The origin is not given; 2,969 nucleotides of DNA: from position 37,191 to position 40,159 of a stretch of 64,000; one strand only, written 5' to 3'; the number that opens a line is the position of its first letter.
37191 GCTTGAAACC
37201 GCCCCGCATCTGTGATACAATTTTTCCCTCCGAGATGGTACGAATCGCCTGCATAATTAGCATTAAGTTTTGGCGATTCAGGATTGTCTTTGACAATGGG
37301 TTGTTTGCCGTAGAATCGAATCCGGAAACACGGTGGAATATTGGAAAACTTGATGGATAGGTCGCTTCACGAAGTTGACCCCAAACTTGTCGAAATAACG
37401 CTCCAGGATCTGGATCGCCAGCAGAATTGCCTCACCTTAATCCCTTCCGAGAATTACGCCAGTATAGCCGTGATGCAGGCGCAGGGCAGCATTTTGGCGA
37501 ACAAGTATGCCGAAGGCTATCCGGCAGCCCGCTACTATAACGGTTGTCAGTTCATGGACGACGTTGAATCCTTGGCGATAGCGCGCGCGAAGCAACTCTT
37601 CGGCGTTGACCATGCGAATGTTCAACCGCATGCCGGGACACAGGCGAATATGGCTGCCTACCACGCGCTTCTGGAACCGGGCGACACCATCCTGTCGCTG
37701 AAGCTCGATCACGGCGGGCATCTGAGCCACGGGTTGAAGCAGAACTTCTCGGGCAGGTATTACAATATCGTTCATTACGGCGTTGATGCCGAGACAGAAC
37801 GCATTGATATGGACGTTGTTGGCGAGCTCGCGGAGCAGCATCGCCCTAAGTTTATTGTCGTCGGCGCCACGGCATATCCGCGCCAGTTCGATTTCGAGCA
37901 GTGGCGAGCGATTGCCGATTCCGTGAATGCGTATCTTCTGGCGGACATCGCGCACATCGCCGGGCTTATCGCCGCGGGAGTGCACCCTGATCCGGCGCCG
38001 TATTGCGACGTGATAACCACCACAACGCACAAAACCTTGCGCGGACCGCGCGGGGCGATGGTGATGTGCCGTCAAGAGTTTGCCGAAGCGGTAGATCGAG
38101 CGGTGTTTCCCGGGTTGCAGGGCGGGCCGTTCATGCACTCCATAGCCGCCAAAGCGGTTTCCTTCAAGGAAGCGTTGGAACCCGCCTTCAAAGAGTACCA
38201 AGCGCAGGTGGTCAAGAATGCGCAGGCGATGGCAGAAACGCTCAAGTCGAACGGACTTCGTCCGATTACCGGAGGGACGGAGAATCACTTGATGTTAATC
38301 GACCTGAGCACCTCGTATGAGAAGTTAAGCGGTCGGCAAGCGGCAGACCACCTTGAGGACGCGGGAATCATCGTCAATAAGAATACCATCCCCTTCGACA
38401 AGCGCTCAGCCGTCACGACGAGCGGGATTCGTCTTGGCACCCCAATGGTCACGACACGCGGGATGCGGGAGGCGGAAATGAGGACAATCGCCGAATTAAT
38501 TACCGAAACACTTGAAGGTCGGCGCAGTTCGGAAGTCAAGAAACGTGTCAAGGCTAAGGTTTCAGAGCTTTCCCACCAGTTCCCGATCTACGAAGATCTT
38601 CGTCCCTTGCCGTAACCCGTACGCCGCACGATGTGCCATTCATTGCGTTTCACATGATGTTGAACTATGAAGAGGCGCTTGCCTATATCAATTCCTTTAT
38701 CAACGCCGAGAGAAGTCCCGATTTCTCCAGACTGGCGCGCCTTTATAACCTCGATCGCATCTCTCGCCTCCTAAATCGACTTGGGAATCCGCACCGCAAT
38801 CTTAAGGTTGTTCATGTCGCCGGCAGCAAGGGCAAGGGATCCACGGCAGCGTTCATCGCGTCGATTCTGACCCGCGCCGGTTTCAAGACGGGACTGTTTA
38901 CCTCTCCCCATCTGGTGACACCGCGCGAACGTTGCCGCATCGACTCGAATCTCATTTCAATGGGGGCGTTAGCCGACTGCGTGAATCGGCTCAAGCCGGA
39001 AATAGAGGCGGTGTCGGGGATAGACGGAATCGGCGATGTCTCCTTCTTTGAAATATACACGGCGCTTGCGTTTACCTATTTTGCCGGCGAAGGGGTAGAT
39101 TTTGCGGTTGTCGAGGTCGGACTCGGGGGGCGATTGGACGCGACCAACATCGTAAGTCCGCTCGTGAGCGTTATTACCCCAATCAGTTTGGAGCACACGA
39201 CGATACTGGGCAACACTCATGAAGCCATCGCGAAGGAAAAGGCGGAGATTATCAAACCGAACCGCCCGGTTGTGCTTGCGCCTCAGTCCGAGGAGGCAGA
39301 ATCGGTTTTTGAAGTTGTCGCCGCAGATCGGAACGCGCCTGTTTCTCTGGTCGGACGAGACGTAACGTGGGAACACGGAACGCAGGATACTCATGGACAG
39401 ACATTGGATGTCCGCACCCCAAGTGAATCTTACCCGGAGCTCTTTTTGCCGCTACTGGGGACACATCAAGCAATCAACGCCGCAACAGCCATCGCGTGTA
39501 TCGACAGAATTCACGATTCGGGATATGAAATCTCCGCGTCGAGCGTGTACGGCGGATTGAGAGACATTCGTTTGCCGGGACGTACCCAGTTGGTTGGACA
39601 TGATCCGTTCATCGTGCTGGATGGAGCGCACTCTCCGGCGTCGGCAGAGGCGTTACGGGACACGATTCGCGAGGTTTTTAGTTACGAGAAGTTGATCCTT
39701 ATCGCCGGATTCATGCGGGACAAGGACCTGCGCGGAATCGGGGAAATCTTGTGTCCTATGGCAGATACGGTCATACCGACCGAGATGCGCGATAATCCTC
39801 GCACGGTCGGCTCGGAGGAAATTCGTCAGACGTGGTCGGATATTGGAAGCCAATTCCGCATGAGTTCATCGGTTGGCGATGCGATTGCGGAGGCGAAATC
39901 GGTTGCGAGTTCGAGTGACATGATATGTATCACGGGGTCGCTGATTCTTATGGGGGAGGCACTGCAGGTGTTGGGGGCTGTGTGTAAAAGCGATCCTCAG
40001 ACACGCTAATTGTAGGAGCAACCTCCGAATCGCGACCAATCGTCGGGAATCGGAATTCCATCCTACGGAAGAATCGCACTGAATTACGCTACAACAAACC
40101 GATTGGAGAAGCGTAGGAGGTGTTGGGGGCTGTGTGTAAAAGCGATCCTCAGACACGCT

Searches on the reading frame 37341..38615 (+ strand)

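Call 17: search_protein_families(library=pfam, proteins=[window:37341-38615:+], max_evalue=0.0001)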
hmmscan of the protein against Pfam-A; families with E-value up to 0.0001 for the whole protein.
window:37341-38615:+ (424 aa): 2 families
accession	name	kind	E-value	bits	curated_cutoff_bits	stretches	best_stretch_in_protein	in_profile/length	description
PF00464.25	SHMT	-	1.7e-153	511.4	27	1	9-387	1-399/399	Serine hydroxymethyltransferase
PF00155.27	Aminotran_1_2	-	9.7e-11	41.9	19.7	1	85-351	53-336/361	Aminotransferase class I and II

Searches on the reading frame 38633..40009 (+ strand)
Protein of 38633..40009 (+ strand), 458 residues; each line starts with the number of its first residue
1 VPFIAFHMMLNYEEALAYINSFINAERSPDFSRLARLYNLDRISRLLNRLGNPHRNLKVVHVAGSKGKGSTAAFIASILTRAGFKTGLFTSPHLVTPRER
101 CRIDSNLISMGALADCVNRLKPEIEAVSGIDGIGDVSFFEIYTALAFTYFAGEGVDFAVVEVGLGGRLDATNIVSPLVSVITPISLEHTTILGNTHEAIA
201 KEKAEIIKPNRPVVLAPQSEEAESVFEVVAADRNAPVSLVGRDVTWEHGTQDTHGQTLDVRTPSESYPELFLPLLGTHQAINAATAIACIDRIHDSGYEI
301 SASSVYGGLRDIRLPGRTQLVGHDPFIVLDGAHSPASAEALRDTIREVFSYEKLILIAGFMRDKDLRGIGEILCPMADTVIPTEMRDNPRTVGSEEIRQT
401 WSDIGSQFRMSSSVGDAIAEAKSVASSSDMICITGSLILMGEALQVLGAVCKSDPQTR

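Call 17: search_protein_families(library=pfam, proteins=[window:38633-40009:+], max_evalue=0.0001)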
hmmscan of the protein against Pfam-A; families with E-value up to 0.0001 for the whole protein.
window:38633-40009:+ (458 aa): 2 families
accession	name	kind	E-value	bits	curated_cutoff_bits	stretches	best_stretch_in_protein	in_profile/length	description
PF02875.26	Mur_ligase_C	-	1.2e-20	75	28.4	1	316-436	1-126/127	Mur ligase, glutamate ligase domain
PF08245.18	Mur_ligase_M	-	5.1e-14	53.1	24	1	147-289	49-199/200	Mur ligase middle domain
